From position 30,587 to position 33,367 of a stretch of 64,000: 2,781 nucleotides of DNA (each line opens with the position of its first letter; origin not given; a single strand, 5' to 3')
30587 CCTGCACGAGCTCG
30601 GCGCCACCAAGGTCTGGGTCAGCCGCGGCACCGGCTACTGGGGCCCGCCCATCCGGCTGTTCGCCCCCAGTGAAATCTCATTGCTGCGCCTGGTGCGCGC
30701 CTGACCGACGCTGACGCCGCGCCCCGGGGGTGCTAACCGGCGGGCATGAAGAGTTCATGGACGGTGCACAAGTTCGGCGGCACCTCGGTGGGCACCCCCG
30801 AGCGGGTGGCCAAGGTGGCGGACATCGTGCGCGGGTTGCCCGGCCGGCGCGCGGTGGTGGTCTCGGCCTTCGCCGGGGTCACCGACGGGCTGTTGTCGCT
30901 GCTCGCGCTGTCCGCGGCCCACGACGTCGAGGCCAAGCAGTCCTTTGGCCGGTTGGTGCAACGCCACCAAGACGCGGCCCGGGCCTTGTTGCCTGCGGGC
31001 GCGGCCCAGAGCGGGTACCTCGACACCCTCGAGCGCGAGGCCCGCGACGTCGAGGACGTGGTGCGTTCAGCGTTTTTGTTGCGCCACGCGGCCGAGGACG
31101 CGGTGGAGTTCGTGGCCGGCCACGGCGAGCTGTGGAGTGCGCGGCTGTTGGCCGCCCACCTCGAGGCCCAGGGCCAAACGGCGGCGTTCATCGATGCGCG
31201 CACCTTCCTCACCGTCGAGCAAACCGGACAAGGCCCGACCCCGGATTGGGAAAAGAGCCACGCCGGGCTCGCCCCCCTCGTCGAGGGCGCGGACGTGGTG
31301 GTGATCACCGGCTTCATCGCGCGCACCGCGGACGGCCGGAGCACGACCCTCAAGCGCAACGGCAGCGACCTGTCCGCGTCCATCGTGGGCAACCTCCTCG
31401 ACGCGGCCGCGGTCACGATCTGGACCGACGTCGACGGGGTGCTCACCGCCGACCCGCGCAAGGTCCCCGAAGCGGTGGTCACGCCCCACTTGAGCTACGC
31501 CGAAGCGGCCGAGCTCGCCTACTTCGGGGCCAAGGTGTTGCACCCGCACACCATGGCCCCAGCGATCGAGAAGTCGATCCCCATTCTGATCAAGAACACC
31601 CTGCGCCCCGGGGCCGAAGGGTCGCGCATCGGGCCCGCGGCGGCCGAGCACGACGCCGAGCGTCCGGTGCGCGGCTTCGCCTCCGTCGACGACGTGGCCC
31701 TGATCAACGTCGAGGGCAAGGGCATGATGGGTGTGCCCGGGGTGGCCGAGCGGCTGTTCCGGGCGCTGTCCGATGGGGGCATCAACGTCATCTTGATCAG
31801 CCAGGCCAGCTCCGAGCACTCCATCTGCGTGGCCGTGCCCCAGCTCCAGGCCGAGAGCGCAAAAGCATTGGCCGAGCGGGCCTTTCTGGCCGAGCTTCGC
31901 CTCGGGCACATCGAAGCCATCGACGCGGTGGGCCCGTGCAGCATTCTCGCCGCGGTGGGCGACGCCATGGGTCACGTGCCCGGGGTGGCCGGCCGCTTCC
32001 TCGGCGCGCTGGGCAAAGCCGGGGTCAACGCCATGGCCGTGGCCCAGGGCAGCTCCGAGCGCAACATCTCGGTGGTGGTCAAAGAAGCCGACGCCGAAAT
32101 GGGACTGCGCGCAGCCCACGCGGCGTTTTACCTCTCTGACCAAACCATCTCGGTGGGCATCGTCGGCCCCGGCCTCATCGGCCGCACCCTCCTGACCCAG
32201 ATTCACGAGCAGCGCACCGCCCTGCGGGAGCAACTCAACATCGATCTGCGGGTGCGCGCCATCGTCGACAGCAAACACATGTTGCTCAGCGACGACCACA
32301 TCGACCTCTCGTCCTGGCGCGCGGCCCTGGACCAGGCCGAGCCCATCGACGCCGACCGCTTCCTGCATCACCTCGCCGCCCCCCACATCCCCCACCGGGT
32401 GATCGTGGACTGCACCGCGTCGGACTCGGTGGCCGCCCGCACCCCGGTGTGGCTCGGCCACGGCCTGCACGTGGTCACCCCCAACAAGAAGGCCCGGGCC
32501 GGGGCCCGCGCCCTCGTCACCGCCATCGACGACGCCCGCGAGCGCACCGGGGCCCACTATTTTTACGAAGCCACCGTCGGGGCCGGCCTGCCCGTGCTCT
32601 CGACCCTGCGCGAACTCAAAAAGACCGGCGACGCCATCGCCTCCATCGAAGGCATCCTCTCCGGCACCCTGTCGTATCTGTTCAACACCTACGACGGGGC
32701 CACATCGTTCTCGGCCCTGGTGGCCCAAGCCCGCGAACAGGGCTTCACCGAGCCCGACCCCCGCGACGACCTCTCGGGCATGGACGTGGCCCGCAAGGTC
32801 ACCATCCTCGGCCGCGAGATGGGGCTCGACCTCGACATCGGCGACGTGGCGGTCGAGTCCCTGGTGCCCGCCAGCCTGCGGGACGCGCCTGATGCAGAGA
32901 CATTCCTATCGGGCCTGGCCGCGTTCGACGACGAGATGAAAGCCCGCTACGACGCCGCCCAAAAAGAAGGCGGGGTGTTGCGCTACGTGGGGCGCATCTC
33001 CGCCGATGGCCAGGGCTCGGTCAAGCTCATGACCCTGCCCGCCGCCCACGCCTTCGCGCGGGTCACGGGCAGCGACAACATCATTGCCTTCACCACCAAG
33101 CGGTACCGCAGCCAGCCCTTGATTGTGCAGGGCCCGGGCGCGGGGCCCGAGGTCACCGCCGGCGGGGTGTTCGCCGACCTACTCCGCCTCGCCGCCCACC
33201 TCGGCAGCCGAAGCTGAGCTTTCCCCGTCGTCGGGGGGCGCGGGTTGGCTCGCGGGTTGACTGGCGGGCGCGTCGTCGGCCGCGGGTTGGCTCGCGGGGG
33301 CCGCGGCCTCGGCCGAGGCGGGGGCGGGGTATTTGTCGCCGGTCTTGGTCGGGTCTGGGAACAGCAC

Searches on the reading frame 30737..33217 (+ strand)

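Call 46: search_protein_families(library=pfam, proteins=[window:30737-33217:+], max_evalue=10)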
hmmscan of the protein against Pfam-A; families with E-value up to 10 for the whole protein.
window:30737-33217:+ (826 aa): 9 families
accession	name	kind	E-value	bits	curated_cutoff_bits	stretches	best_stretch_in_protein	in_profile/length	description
PF00742.24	Homoserine_dh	-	7.9e-50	169.5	22.9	1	619-816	1-173/173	Homoserine dehydrogenase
PF00696.33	AA_kinase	-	1.3e-45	156.4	24.9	1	8-287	2-234/234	Amino acid kinase family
PF22468.2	ACT_9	-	1.1e-38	131.2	27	2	323-383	1-61/61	ACT domain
PF13840.12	ACT_7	-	9.6e-17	61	27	2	316-375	2-59/65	ACT domain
PF03447.22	NAD_binding_3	-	2.6e-16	60.8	24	1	477-611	1-116/116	Homoserine dehydrogenase, NAD binding domain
PF01842.31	ACT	-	5.7e-10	39.2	27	2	330-374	7-53/66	ACT domain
PF09498.15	DUF2388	-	0.018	15.5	25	1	108-140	14-46/70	Protein of unknown function (DUF2388)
PF13399.11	LytR_C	-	0.037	15.4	22.2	0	332-381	11-61/86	LytR cell envelope-related transcriptional attenuator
PF11272.13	DUF3072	-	0.18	12.1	27.5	1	86-104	14-32/56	Protein of unknown function (DUF3072)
